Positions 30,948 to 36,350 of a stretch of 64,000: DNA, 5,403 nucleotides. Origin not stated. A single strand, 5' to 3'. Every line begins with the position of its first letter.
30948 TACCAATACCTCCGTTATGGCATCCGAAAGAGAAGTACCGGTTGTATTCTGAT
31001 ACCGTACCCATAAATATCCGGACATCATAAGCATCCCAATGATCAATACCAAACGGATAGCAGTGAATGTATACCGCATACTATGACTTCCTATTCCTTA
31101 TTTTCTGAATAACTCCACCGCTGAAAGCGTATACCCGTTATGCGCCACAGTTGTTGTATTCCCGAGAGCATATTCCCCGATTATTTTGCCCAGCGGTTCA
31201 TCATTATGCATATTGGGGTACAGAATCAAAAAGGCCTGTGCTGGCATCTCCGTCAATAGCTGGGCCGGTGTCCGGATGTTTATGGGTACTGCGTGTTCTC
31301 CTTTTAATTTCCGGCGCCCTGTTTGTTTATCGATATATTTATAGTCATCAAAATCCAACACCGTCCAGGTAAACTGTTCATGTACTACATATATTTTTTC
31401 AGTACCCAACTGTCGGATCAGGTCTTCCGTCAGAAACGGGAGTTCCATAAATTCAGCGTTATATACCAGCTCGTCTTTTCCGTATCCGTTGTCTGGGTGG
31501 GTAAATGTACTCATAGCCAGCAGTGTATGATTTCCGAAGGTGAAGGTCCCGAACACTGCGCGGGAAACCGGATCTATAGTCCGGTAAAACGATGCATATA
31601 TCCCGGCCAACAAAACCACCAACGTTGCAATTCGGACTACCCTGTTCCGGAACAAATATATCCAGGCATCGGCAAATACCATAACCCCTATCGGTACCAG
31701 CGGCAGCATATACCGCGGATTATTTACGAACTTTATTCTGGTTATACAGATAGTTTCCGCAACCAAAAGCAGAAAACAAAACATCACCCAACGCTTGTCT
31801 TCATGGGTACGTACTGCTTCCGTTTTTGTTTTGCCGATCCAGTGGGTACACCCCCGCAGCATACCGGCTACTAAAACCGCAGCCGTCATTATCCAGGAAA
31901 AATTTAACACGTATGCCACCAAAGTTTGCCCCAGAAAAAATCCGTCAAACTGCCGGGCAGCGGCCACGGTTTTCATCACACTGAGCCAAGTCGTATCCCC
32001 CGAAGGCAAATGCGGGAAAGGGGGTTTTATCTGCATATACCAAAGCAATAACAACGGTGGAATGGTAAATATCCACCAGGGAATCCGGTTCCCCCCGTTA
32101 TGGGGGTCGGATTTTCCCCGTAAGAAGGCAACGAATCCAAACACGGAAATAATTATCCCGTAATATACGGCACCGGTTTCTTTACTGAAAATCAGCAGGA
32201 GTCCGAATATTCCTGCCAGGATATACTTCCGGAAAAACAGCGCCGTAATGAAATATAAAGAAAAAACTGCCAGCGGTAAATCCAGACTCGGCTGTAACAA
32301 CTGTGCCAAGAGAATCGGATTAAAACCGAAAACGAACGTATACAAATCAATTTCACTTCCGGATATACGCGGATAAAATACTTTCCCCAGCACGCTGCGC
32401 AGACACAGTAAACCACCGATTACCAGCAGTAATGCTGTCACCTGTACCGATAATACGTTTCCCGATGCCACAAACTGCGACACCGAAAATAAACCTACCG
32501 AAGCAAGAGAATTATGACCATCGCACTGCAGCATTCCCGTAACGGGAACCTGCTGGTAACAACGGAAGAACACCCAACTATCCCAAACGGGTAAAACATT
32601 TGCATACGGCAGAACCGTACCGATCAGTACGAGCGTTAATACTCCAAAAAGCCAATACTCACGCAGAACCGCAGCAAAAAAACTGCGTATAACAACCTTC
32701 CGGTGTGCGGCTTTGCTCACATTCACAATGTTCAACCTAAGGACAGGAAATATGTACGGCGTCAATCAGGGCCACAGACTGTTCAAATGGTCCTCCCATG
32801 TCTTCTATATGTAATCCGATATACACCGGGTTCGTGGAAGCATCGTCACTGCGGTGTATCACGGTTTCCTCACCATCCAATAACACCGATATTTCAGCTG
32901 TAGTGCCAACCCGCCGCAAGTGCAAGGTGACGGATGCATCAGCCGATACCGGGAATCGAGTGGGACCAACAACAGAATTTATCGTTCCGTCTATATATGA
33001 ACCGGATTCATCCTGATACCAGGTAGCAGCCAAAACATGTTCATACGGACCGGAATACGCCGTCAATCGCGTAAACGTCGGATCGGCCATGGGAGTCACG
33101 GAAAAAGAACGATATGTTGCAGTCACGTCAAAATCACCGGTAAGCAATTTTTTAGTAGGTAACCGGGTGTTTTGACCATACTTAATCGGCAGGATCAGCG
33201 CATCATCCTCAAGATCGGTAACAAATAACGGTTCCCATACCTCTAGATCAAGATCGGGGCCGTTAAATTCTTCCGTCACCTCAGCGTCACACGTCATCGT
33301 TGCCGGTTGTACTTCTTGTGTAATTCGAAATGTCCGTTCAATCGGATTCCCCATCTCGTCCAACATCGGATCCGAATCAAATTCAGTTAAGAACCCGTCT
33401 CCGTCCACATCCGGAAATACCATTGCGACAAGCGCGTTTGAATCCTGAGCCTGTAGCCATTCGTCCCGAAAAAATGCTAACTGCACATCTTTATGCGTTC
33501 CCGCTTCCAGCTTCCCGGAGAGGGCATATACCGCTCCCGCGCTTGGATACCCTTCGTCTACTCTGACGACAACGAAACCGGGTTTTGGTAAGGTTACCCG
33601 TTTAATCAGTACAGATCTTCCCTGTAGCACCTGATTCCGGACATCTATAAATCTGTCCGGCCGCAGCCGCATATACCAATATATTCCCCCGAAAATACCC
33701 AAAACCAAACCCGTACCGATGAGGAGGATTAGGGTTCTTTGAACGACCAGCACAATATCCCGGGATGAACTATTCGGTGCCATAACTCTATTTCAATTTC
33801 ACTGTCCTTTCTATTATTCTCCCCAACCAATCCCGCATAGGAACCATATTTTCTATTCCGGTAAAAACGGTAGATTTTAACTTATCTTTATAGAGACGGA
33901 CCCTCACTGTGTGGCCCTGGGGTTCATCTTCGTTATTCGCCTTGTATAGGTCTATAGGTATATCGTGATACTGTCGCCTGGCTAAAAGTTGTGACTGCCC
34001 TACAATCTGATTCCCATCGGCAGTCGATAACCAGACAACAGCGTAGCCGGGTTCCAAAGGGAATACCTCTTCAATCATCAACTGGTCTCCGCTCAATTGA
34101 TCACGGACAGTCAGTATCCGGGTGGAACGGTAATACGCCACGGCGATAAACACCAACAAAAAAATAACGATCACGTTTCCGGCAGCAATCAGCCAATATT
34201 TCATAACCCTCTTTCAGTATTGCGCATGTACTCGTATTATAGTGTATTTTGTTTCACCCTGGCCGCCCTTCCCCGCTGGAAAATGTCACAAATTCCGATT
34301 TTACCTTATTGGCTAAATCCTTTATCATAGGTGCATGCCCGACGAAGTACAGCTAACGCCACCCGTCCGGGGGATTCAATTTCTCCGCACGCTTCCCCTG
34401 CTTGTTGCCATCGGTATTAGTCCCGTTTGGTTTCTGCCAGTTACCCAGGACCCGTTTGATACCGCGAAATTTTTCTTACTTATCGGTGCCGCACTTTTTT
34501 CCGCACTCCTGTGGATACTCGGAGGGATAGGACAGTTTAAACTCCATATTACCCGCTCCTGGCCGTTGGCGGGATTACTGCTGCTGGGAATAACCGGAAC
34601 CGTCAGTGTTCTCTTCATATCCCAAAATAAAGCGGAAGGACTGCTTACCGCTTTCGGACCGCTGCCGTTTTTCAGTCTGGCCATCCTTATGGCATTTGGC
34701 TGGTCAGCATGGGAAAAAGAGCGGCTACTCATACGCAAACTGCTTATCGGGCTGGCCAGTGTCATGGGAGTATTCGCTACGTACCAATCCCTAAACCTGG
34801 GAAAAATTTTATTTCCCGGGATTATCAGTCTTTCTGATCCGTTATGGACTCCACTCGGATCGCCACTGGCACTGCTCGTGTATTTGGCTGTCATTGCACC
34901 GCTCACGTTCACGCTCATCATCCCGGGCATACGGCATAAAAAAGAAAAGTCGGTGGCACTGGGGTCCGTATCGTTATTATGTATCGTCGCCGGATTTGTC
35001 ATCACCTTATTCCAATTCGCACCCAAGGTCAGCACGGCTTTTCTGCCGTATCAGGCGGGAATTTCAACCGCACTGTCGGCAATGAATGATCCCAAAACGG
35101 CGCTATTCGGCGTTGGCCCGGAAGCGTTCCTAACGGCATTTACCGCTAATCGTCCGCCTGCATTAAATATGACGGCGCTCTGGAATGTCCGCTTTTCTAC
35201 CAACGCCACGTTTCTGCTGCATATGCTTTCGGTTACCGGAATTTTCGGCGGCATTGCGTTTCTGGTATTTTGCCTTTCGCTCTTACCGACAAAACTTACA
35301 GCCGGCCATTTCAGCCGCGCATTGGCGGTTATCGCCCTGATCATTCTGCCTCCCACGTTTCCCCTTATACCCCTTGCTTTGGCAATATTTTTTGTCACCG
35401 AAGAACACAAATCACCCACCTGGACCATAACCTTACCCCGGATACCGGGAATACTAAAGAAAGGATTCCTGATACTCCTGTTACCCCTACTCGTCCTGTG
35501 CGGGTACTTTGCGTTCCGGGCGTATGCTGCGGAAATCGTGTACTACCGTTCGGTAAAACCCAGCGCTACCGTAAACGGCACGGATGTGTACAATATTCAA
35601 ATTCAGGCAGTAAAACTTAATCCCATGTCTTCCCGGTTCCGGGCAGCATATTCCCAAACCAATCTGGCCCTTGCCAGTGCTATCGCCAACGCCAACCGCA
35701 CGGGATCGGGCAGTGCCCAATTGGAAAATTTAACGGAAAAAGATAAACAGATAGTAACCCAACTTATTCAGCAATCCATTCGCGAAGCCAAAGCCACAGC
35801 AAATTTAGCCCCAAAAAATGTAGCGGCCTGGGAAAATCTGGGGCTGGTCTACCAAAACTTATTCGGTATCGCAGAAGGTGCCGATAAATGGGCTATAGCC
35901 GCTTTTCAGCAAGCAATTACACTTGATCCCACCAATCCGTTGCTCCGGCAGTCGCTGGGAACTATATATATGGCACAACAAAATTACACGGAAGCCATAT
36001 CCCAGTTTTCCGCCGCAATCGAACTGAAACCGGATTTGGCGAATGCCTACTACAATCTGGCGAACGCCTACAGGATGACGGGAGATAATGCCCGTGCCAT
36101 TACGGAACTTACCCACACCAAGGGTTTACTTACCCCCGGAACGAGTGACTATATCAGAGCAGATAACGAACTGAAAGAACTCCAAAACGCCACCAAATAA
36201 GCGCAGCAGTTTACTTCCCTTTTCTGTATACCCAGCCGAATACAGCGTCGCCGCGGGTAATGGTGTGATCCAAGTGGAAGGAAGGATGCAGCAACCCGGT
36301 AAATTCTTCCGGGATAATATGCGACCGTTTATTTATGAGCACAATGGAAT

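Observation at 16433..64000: Unusually dense glycosylation machinery: 10 or more GT-C-like membrane proteins, five GT2s and a modified-sugar pathway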

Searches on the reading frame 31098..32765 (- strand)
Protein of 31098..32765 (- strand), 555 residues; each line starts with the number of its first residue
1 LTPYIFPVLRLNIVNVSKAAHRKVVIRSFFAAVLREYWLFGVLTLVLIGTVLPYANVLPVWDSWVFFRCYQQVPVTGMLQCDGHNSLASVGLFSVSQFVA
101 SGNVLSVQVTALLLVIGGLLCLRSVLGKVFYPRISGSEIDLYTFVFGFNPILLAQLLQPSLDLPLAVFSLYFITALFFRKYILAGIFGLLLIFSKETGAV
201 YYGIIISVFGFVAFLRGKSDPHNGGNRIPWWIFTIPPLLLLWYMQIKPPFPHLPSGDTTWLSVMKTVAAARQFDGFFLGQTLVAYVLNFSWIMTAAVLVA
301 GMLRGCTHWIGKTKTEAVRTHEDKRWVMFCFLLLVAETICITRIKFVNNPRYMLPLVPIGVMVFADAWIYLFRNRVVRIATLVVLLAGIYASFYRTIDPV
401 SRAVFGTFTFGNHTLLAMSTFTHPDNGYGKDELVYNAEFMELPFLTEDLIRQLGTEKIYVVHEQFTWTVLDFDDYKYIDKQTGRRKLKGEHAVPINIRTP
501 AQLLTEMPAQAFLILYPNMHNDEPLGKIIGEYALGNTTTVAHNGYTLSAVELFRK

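Call 4: search_protein_families(library=pfam, proteins=[window:31098-32765:-], max_evalue=0.01)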
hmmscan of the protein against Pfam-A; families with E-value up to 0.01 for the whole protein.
window:31098-32765:- (555 aa): 0 families

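Call 11: search_protein_families(library=ncbifam, proteins=[window:31098-32765:-], max_evalue=1)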
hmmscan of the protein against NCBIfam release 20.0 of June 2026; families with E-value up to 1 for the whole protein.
window:31098-32765:- (555 aa): 0 families

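Call 64: search_protein_families(library=pfam, proteins=[window:31098-32765:-], max_evalue=10)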
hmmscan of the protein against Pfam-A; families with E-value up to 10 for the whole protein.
window:31098-32765:- (555 aa): 0 families

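Call 112: find_related_loci(query=A12, collection=viral_contigs, flank=3000)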
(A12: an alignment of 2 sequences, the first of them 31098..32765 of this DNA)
Query A12 (555 aa) in viral_contigs; peptide patterns used: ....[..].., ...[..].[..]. (x = any residue, [..] = any of these).
41 stretches matched a pattern, but none encodes a relative of the query by tblastn (E <= 1e-3).

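Call 113: search_solved_structures(query=A12, max_evalue=10)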
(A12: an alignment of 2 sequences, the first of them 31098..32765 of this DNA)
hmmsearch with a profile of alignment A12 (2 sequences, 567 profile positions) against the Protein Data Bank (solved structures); distinct sequences matched with E-value up to 10: 0.

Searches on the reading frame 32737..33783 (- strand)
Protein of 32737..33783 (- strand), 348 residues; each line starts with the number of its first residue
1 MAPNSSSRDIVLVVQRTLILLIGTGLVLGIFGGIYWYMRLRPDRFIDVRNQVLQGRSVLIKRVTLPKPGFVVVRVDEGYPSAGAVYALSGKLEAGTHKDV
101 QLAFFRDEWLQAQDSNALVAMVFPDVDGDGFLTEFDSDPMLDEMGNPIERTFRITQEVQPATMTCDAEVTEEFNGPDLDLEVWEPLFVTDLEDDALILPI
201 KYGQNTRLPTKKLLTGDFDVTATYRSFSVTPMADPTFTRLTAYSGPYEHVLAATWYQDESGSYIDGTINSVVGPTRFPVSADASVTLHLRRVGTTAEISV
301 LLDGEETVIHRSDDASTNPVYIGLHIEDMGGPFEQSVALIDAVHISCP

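Call 8: search_protein_families(library=pfam, proteins=[window:32737-33783:-], max_evalue=0.01)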
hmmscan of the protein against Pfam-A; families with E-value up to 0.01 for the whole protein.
window:32737-33783:- (348 aa): 1 family
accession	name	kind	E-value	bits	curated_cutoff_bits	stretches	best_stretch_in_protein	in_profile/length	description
PF23951.1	DUF7282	-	1.3e-13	51.5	27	1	46-147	3-104/112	Domain of unknown function (DUF7282)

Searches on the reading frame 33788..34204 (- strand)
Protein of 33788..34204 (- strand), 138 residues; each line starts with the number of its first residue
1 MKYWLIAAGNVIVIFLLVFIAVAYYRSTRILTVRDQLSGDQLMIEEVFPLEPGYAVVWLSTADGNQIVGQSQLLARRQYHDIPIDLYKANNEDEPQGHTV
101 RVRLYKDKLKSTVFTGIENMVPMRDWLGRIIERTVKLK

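Call 103: search_protein_families(library=pfam, proteins=[window:33788-34204:-], max_evalue=0.01)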
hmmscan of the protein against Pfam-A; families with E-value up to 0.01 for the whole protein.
window:33788-34204:- (138 aa): 1 family
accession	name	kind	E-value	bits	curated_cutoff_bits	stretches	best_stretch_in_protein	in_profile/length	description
PF23951.1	DUF7282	-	4.1e-05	24.2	27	1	31-114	3-85/112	Domain of unknown function (DUF7282)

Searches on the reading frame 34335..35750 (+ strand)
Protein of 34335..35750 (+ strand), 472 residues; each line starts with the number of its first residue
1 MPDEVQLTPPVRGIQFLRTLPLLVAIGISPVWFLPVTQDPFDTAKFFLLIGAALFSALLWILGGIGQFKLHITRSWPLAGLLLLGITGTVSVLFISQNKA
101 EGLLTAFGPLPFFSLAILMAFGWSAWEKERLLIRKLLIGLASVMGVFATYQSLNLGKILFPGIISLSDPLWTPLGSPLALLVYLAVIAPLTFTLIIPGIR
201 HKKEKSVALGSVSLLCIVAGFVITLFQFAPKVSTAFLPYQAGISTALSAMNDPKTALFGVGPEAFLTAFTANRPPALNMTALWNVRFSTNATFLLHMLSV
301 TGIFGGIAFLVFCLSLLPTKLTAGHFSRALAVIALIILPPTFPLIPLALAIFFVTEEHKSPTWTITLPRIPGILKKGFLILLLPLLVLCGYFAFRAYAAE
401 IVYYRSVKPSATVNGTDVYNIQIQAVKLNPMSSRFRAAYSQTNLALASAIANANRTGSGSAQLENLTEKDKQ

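Call 64: search_protein_families(library=pfam, proteins=[window:34335-35750:+], max_evalue=10)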
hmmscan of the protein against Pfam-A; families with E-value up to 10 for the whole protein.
window:34335-35750:+ (472 aa): 1 family
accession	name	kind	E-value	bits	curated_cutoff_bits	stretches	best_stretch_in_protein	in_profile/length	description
PF15971.10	Mannosyl_trans4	-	0.0038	17.5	33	1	266-339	6-78/163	DolP-mannose mannosyltransferase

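Call 96: search_solved_structures(query=A10, max_evalue=10)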
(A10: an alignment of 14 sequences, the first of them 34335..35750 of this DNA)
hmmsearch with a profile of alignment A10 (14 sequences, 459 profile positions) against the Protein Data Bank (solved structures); distinct sequences matched with E-value up to 10: 0.

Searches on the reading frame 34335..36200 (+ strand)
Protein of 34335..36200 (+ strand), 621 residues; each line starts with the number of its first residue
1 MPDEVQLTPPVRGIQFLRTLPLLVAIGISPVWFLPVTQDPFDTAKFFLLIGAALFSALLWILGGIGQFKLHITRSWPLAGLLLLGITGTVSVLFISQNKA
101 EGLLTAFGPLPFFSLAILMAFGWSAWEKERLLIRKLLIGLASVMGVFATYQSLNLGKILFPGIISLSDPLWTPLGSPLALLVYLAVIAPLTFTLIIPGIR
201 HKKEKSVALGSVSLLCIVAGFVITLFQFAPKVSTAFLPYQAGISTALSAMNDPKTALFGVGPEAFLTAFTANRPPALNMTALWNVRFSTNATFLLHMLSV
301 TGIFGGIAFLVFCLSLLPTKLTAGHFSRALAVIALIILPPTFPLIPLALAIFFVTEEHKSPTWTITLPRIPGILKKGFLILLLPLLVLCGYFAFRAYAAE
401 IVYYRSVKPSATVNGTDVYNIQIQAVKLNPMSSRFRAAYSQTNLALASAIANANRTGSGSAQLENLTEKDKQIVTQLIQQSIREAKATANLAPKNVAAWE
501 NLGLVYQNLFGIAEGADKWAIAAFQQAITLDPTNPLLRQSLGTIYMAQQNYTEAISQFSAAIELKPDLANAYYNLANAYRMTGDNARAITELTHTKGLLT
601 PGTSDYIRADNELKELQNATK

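Call 4: search_protein_families(library=pfam, proteins=[window:34335-36200:+], max_evalue=0.01)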
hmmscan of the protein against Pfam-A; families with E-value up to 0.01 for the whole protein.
window:34335-36200:+ (621 aa): 17 families
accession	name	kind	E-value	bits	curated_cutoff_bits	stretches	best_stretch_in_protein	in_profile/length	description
PF13414.12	TPR_11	-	1.2e-18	66.9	26.8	2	542-582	1-41/42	TPR repeat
PF13431.12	TPR_17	-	3.6e-14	52.2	24.4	2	559-589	3-33/34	Tetratricopeptide repeat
PF00515.34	TPR_1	-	8.8e-14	51.1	27.8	1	541-567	7-33/34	Tetratricopeptide repeat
PF07719.23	TPR_2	-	8.2e-13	47.8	27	1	541-567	7-33/34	Tetratricopeptide repeat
PF13181.12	TPR_8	-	2.2e-10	40.3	25.7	1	540-567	6-33/34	Tetratricopeptide repeat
PF14559.12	TPR_19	-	7.1e-10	39.5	25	2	546-592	2-48/68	Tetratricopeptide repeat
PF13432.12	TPR_16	-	7.7e-10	39.5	32.7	1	541-591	3-52/65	Tetratricopeptide repeat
PF13424.12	TPR_12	-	2.5e-07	31.2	30.1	1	540-590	8-66/77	Tetratricopeptide repeat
PF13428.12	TPR_14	-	5.9e-06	26.9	23.5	1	537-577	3-43/44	Tetratricopeptide repeat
PF13176.12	TPR_7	-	1.6e-05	25.1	27.9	0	540-567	4-31/36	Tetratricopeptide repeat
PF13371.12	TPR_9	-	5.6e-05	23.5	35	1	520-570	14-64/73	Tetratricopeptide repeat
PF23914.1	TPR_CcmH_CycH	-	0.00011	22.5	42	1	541-586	56-101/158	Cytochrome c-type biogenesis protein H TPR domain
PF24575.1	TPR_Slam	-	0.0027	18.6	35.2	0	536-586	48-98/104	Surface lipoprotein assembly modifier, N-terminal TPR repeats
PF14561.12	TPR_20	-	0.0035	18.1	25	0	517-561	4-48/90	Tetratricopeptide repeat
PF13429.12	TPR_15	-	0.0037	17.2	26.2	1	478-589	129-234/280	Tetratricopeptide repeat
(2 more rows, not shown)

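Call 11: search_protein_families(library=ncbifam, proteins=[window:34335-36200:+], max_evalue=1)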
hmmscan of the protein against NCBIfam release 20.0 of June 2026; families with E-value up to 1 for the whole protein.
window:34335-36200:+ (621 aa): 28 families (the best 25 are shown)
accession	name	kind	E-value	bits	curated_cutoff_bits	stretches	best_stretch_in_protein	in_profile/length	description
NF040959.1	MamA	equivalog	2.2e-10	40.3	200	1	491-594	66-164/204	magnetosome protein MamA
TIGR02917.1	PEP_TPR_lipo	equivalog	2.5e-10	38.9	312.2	1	486-594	794-896/899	XrtA/PEP-CTERM system TPR-repeat protein PrsT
TIGR02552.1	LcrH_SycD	equivalog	2.2e-08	33.9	104.8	1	520-593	37-110/136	SycD/LcrH family type III secretion system chaperone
NF033762.1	social_mot_Tgl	equivalog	1e-07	31.6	225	1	519-589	49-120/252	social motility TPR repeat lipoprotein Tgl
TIGR02521.1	type_IV_pilW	equivalog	1.3e-07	31.4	154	2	539-588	35-84/234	type IV pilus biogenesis/stability protein PilW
TIGR00540.1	TPR_hemY_coli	hypoth_equivalog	2.5e-07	29.8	142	1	465-588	252-378/385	heme biosynthesis-associated TPR protein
NF008391.2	PRK11189.1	equivalog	2.8e-06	27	250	1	515-593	79-157/297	lipoprotein NlpI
NF033920.0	C39_PA2778_fam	equivalog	5e-06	26.1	150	1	515-591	170-246/255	PA2778 family cysteine peptidase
NF047371.1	FlcA_CTERM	equivalog_domain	5.4e-06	25.1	300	1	494-588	429-526/646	periplasmic flagellar collar protein FlcA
NF047558.1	TPR_END_plus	domain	1.2e-05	25.2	32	1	571-618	1-47/56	TPR end-of-group domain-containing protein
NF002725.1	PRK02603.1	equivalog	0.00017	21.7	143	1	536-591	73-128/173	photosystem I assembly protein Ycf3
NF033758.1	gliding_GltE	equivalog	0.00036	19.6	225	1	514-589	99-174/411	adventurous gliding motility TPR repeat lipoprotein GltE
NF008520.0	PRK11447.1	equivalog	0.0011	16.8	858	1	509-570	277-338/1157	cellulose synthase complex outer membrane protein BcsC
NF008756.0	PRK11788.1-4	equivalog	0.0023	17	474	1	501-592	178-272/389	lipopolysaccharide assembly protein LapB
NF007692.0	PRK10370.1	equivalog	0.004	16.8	306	1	520-578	66-124/206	heme lyase NrfEFG subunit NrfG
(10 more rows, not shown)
